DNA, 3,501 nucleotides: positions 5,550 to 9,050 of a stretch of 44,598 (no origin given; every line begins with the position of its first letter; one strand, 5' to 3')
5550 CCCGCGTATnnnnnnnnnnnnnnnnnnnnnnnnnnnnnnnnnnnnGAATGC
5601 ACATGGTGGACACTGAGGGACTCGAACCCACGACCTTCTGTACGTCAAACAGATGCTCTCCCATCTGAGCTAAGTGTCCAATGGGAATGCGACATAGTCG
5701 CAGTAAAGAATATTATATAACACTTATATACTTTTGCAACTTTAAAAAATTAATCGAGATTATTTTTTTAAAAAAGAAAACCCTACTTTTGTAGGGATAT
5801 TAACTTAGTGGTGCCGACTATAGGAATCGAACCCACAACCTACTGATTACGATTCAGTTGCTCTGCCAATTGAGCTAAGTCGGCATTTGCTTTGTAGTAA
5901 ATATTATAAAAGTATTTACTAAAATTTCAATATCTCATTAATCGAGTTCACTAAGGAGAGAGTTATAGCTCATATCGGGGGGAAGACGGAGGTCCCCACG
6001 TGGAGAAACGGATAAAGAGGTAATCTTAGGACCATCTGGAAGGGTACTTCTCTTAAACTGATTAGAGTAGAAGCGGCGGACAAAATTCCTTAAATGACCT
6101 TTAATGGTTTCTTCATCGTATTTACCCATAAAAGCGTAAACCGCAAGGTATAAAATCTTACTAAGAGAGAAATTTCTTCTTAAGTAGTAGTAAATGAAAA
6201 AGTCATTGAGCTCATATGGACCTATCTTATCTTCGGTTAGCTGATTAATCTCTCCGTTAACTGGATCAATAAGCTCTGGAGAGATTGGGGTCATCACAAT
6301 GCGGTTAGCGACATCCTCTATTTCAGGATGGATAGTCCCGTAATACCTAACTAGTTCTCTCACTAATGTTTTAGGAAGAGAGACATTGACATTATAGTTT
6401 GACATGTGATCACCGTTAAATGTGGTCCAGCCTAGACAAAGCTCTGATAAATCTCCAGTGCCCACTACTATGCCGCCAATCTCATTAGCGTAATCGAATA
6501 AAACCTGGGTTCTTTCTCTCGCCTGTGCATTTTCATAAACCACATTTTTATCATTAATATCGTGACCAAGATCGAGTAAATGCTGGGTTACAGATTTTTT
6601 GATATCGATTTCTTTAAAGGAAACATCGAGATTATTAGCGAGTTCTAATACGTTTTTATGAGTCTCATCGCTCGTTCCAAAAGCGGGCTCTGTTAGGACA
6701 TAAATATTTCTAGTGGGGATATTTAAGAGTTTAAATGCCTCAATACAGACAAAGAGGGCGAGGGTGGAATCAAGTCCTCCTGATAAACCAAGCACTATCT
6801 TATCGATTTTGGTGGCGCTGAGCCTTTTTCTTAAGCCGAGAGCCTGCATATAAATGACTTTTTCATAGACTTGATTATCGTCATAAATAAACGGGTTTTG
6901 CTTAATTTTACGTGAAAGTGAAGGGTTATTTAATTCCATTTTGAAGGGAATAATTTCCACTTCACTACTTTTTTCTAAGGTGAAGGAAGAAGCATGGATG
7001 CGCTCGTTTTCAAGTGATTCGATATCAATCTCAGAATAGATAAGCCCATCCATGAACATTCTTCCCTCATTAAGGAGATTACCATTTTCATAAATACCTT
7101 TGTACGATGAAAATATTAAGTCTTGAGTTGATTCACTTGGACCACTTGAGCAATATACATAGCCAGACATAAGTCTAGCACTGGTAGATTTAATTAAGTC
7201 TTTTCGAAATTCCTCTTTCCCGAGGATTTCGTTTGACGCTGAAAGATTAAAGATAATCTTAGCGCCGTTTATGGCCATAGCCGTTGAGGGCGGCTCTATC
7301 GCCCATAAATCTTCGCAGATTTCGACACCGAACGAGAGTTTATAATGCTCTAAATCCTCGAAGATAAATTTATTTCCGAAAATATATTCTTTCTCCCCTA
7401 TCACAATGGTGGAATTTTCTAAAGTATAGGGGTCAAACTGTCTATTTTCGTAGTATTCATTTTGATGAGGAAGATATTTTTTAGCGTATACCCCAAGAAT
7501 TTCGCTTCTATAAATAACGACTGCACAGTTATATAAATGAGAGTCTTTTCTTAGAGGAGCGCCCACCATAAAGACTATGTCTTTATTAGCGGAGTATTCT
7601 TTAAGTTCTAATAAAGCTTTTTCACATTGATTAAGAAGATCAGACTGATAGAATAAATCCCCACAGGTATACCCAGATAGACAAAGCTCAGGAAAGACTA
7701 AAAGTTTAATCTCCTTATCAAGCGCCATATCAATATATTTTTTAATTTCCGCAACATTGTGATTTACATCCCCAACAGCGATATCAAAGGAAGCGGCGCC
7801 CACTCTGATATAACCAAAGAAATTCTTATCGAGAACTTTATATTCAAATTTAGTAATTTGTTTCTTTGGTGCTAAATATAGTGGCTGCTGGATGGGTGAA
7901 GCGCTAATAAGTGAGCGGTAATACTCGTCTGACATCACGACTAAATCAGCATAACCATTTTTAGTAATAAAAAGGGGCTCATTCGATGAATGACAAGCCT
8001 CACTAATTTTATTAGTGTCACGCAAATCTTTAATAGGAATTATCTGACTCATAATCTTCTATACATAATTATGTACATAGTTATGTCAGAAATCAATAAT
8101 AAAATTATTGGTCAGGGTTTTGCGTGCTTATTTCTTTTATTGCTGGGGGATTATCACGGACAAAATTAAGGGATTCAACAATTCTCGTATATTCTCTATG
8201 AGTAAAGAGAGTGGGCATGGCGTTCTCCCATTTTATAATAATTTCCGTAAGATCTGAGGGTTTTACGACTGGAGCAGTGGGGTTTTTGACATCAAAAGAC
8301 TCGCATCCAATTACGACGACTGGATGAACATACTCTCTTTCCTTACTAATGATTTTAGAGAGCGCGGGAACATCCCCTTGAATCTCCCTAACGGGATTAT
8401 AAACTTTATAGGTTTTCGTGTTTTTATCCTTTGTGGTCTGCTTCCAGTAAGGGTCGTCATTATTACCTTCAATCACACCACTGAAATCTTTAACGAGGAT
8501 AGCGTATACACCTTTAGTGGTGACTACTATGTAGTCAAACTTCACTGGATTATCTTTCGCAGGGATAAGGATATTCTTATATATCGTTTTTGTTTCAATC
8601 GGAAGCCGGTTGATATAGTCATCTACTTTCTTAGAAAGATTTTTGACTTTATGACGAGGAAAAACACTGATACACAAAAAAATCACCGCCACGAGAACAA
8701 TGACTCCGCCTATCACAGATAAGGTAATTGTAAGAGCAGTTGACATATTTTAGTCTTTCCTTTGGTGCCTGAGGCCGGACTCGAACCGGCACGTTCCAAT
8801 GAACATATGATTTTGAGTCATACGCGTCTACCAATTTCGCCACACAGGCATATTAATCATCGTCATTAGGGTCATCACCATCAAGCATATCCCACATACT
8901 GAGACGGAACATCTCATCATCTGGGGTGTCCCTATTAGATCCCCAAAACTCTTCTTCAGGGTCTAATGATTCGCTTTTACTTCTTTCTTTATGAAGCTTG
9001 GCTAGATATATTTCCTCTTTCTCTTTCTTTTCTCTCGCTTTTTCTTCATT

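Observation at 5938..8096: NAD+ synthetase fused to a Phd/YefM antitoxin-like DNA-binding domain, behind a promoter covered by tandem palindromes (possible enzyme-repressor)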

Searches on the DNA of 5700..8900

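Call 82: search_rna_families(source=window, start=5700, end=8900, threshold=evalue, max_evalue=0.1)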
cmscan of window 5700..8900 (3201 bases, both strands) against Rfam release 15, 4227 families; matches with E-value up to 0.1: 3.
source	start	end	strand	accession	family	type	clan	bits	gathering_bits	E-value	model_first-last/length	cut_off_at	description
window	5812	5884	-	RF00005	tRNA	Gene; tRNA;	CL00001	67.8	29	6.4e-14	1-71/71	no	tRNA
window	8766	8849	-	RF00005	tRNA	Gene; tRNA;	CL00001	57.5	29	4.4e-11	1-71/71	no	tRNA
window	5811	5884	+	RF04354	Plastid-ycf2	Cis-reg;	-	28.1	65.7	0.0058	1-75/75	no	Plastid-ycf2 5UTR RNA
